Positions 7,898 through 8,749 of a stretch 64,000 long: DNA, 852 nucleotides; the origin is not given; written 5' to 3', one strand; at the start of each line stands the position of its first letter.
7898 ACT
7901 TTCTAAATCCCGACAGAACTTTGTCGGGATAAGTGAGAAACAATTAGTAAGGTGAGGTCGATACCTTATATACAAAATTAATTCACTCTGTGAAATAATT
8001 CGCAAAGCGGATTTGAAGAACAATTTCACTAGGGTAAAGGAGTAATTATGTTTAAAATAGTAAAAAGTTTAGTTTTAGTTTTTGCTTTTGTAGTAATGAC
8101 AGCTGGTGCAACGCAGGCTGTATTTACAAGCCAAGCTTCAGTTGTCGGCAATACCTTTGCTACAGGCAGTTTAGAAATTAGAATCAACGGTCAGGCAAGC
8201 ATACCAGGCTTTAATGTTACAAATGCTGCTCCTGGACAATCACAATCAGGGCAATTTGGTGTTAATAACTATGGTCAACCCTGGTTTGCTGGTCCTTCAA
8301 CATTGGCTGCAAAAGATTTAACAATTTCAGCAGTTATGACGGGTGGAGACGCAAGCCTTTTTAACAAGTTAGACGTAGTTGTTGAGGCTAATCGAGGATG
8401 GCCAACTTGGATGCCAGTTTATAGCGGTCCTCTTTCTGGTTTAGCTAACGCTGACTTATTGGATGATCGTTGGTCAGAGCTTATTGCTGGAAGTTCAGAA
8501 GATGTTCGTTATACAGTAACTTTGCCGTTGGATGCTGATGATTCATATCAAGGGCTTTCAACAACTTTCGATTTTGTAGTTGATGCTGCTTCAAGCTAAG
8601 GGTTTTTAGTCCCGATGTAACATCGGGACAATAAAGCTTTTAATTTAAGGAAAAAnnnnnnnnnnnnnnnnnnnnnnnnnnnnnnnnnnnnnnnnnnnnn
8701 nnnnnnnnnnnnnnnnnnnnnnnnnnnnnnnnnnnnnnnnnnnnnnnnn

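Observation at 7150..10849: SipW-type signal peptidase operon with four TasA/camelysin-like cargo proteins, one bearing a lamin-tail domain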

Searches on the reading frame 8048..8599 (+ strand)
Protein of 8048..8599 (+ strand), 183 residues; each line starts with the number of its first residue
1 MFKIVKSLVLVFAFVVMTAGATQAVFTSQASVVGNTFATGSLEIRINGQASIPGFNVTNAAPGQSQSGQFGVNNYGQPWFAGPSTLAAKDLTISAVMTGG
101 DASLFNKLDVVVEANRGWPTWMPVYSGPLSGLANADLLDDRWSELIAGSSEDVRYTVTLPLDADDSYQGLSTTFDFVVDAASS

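Call 3: search_protein_families(library=pfam, proteins=[window:8048-8599:+], max_evalue=0.1)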
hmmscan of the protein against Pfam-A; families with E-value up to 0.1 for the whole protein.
window:8048-8599:+ (183 aa): 1 family
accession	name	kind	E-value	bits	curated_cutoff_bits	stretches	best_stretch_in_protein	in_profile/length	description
PF12389.13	Peptidase_M73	-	0.00036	20.9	22.5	1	15-76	17-74/196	Camelysin metallo-endopeptidase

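Call 4: search_protein_families(library=ncbifam, proteins=[window:8048-8599:+], max_evalue=0.1)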
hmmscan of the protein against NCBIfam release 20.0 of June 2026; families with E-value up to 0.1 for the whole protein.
window:8048-8599:+ (183 aa): 0 families

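Call 22: find_homologous_proteins(query=window:8048-8599:+, max_evalue=0.001)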
Query window:8048-8599:+ (183 aa): 84 proteins with E <= 0.001 among 220 candidates.
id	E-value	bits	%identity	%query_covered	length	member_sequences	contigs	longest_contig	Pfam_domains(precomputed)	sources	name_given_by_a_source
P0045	2.2e-113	394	100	100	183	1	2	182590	-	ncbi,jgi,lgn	jgi:hypothetical protein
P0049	2.2e-92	325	84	99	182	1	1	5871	-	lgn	-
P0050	2.8e-92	325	81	99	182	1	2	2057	PF12389.14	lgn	-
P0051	1.5e-91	323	82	99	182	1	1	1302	PF12389.14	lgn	-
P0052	1.6e-87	310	80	99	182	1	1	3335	PF12389.14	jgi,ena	-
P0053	2.2e-86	306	77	100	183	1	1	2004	PF12389.14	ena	-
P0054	5.5e-86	305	79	100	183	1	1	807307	PF12389.14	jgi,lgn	jgi:predicted ribosomally synthesized peptide with SipW-like signal peptide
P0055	1.5e-85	303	80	99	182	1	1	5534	-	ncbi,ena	-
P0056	4.9e-85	302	76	99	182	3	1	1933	PF12389.14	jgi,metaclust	metaclust:\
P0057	2.0e-84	300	76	100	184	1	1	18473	-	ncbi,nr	ncbi:MAG: SipW-dependent-type signal peptide-containing protein [Patescibacteria group bacterium]|nr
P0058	2.0e-84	300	78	100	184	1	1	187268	PF12389.14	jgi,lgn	jgi:predicted ribosomally synthesized peptide with SipW-like signal peptide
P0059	2.1e-83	296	76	100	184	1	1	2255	PF12389.14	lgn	-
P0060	7.1e-83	294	75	97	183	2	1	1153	-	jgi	-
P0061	9.5e-82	291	74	100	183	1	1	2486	PF12389.14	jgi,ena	-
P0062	1.6e-80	287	73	100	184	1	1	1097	PF12389.14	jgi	-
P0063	2.5e-79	283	73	100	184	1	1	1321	PF12389.14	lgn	-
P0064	2.2e-77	277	71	100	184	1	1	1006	PF12389.14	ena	-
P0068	6.7e-71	256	67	98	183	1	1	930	PF12389.14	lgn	-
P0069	9.7e-71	255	67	97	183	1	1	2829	PF12389.14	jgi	jgi:predicted ribosomally synthesized peptide with SipW-like signal peptide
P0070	2.4e-69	250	66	98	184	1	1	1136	PF12389.14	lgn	-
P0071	2.7e-68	247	66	98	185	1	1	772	PF12389.14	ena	-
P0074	3.0e-67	244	65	98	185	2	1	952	PF12389.14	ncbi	-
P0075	3.0e-66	240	66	95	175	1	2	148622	PF12389.14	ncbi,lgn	-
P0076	1.0e-65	239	60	98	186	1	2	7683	PF12389.14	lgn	-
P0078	2.1e-65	238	63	100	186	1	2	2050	PF12389.14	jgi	-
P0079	5.7e-65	236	63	99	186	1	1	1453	PF12389.14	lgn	-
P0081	9.0e-64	232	65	91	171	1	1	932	PF12389.14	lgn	-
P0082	5.1e-63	230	62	98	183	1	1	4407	PF12389.14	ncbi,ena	-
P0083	5.6e-63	230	65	84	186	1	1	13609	PF12389.14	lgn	-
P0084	6.5e-63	230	62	99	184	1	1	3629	PF12389.14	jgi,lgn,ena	-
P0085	7.4e-63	229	60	97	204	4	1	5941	PF12389.14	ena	-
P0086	2.2e-62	228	63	99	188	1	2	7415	PF12389.14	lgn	-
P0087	2.1e-61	225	59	99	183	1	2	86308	PF12389.14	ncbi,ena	-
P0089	1.7e-60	222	58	97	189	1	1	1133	PF12389.14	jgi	-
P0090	1.9e-60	222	59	98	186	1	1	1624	PF12389.14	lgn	-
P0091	4.8e-60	220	59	99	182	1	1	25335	PF12389.14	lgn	-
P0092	5.9e-60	220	61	91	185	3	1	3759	PF12389.14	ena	-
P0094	1.4e-57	212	60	99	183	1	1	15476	PF12389.14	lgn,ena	-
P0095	2.4e-57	211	61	88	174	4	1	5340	PF12389.14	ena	-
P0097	8.2e-57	210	59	100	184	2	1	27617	PF12389.14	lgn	-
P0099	1.3e-56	209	56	98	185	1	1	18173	PF12389.14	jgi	jgi:predicted ribosomally synthesized peptide with SipW-like signal peptide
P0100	5.4e-56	207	59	99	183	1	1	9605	PF12389.14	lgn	-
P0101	4.6e-55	204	59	99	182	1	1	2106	PF12389.14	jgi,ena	-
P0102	2.7e-54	201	57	100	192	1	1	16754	PF12389.14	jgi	jgi:predicted ribosomally synthesized peptide with SipW-like signal peptide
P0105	9.2e-52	193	56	98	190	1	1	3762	PF12389.14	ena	-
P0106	1.9e-51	192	57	96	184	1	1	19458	PF12389.14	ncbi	ncbi:MAG: TasA family protein [Candidatus Andersenbacteria bacterium]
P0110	2.3e-48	182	57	100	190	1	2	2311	PF12389.14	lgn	-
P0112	3.5e-46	175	51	100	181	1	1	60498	PF12389.14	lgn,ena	-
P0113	1.8e-45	173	51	99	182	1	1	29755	PF12389.14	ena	-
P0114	7.0e-45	171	54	99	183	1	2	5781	PF12389.14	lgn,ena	-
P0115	4.0e-43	165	51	98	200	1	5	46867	PF12389.14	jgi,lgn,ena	-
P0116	7.8e-42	161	49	98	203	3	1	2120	PF12389.14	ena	-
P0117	2.1e-40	156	49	99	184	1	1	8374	PF12389.14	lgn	-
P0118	4.0e-40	155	50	98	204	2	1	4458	PF12389.14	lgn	-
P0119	1.1e-39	154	51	98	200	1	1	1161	PF12389.14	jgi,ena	-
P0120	2.9e-39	153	47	97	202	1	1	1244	PF12389.14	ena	-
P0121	3.8e-39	152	50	100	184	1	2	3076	PF12389.14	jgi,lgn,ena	-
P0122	7.5e-39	151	53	91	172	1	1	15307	PF12389.14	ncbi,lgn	-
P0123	1.0e-38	151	50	88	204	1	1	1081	PF12389.14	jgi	jgi:predicted ribosomally synthesized peptide with SipW-like signal peptide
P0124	3.6e-38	149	51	98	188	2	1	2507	PF12389.14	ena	-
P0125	9.9e-38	148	47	98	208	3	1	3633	PF12389.14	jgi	jgi:predicted ribosomally synthesized peptide with SipW-like signal peptide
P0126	1.6e-36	144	46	97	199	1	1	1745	PF12389.14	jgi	-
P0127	2.9e-35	140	56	75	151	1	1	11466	PF12389.14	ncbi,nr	ncbi:MAG: TasA family protein, partial [Candidatus Berkelbacteria bacterium]|nr:TasA family protein 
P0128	3.5e-34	136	46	98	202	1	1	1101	PF12389.14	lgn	-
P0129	7.4e-30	122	42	100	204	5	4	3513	PF12389.14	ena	-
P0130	7.5e-29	119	43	97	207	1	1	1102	PF12389.14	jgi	jgi:predicted ribosomally synthesized peptide with SipW-like signal peptide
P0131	4.4e-15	74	37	97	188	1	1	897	PF12389.14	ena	-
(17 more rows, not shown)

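Call 27: search_solved_structures(query=A4, max_evalue=10, show_alignments=3)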
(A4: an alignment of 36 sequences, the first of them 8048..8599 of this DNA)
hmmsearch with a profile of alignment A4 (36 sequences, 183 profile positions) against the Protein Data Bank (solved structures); distinct sequences matched with E-value up to 10: 7.
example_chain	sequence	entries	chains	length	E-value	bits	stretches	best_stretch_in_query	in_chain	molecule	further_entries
5of1_A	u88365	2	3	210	0.00027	23.9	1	32-77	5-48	Spore coat-associated protein N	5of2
8aur_A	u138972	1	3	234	0.00033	23.7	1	32-77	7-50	Major biofilm matrix component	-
3v9e_A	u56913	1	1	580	0.67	12.9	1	52-81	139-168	Laccase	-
3sqr_A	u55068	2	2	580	0.67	12.9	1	52-81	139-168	laccase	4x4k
9if7_53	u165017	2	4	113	0.67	12.9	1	103-152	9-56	Small nuclear ribonucleoprotein Sm D3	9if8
5ysb_A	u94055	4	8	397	1.1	12.2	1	42-86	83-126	Lin1841 protein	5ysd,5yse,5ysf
1fjc_A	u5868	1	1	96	1.7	11.6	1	84-156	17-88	NUCLEOLIN RBD2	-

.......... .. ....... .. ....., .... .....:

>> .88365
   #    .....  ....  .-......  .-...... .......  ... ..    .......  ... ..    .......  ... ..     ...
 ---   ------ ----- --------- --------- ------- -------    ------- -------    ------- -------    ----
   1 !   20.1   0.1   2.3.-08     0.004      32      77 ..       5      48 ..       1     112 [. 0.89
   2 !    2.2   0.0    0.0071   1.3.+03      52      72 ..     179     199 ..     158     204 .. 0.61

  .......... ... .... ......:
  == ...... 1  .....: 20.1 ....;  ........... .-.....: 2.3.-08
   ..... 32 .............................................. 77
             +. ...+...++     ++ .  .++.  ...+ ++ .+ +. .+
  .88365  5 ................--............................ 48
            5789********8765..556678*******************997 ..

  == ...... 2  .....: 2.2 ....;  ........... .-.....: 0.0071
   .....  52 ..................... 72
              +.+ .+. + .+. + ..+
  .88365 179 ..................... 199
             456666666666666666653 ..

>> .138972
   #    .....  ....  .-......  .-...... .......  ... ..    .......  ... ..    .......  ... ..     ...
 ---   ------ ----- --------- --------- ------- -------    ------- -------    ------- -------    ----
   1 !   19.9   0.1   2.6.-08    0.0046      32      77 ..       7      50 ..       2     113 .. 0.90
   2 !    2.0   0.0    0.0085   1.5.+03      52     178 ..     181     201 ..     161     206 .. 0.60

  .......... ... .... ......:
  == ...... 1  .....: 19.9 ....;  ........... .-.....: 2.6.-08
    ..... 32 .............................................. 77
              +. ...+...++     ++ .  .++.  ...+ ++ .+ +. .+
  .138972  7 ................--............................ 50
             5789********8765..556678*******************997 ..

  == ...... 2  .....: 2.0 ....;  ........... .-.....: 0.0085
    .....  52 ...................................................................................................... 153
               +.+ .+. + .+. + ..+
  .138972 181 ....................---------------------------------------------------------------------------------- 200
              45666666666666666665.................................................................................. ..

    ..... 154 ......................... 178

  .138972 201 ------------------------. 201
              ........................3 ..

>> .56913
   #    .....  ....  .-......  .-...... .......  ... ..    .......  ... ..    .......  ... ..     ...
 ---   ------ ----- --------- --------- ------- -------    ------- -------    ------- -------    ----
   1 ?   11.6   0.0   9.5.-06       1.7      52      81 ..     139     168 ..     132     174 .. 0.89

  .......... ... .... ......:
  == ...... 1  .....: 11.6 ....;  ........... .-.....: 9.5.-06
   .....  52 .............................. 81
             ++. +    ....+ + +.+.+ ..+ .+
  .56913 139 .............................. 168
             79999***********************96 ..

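Call 58: predict_structure(alignment_id=A4)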
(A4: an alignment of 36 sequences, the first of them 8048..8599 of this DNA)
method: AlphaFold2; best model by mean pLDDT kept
length: 183 residues; sequences in the alignment: 36
mean_pLDDT: 87.1   pTM: 0.75
mean pLDDT of the five models: 87.1, 85.6, 84.9, 82.5, 80.6
residues with pLDDT >= 90: 131; 70-90: 18; 50-70: 21; < 50: 13
segments of 3 or more residues with pLDDT < 50: 15-24
pLDDT, mean of each block of 10 residues (from residue 1): 52 49 50 76 95 94 98 94 95 98 98 93 97 93 93 98 96 98 94
secondary structure, 60 per line:
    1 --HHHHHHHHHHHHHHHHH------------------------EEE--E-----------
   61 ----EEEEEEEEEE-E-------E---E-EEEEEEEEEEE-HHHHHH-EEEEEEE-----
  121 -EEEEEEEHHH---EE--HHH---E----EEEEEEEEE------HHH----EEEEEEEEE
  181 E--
elements in order: H3-19 E44-46 E65-74 E90-100 H102-107 E109-115 E122-128 E150-158 E172-181

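Call 62: fold_search(model_id=the predicted structure, library=pdb)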
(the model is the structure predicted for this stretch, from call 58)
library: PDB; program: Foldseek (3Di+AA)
matches with E <= 10: 873; with E <= 0.001: 1
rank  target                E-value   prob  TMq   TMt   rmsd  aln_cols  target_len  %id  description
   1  9h8b_A0               5.5e-04  1.00  0.38  0.44   8.2       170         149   16  Ex vivo cannulae fiber structure of Pyrodictium abyssi (released 2024-12-18)
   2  6swh_B                2.0e-03  0.99  0.33  0.38   7.6       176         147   12  Crystal structure of the ternary complex between the type 1 pilus proteins FimC, FimI and FimA from E. coli (released 2020-10-07)
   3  3zn5_H                2.0e-03  0.80  0.21  0.23  21.6       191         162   12  VP16, a capsid protein of bacteriophage P23-77 (VP16-virus-derived) (released 2013-05-15)
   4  3zn5_G                2.7e-03  0.92  0.27  0.29  17.6       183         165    9  VP16, a capsid protein of bacteriophage P23-77 (VP16-virus-derived) (released 2013-05-15)
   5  5fqf_A                3.6e-03  1.00  0.36  0.13   6.9       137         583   11  The details of glycolipid glycan hydrolysis by the structural analysis of a family 123 glycoside hydrolase from Clostr (released 2016-03-30)
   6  3zmo                  4.5e-03  0.85  0.26  0.27  21.1       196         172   11  VP16, a capsid protein of bacteriophage P23-77 (VP16-type-1) (released 2013-05-15)
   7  3zn5_D                4.8e-03  0.60  0.21  0.23  21.2       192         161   12  VP16, a capsid protein of bacteriophage P23-77 (VP16-virus-derived) (released 2013-05-15)
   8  7pnb_A                5.3e-03  0.95  0.33  0.33  10.9       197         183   14  Sulfolobus acidocaldarius 0406 filament. (released 2022-09-14)
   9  3zn5_C                5.3e-03  0.84  0.26  0.28  21.0       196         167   11  VP16, a capsid protein of bacteriophage P23-77 (VP16-virus-derived) (released 2013-05-15)
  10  5fqe_A                5.6e-03  0.99  0.38  0.14   7.2       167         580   11  The details of glycolipid glycan hydrolysis by the structural analysis of a family 123 glycoside hydrolase from Clostr (released 2016-03-30)
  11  3zn5_A                6.7e-03  0.92  0.28  0.30  14.1       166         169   10  VP16, a capsid protein of bacteriophage P23-77 (VP16-virus-derived) (released 2013-05-15)
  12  9fid_A                6.7e-03  0.69  0.25  0.14  10.5       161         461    9  X-ray structure of furin (PCSK3) in complex with the PC1/3 (PCSK1) prodomain mutant R78K,R80A (released 2025-09-10)
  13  3zn5_B                9.8e-03  0.75  0.26  0.27  20.9       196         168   11  VP16, a capsid protein of bacteriophage P23-77 (VP16-virus-derived) (released 2013-05-15)
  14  7o22                  9.8e-03  0.75  0.26  0.14   9.8       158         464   11  X-ray structure of furin in complex with the guanylhydrazone-based inhibitor 4 (mi359) (released 2021-09-01)
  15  9fie_C                1.0e-02  0.69  0.26  0.14   9.9       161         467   10  X-ray structure of furin (PCSK3) in complex with the PC1/3 (PCSK1) prodomain mutant R77A,R80A,R81A (released 2025-09-10)
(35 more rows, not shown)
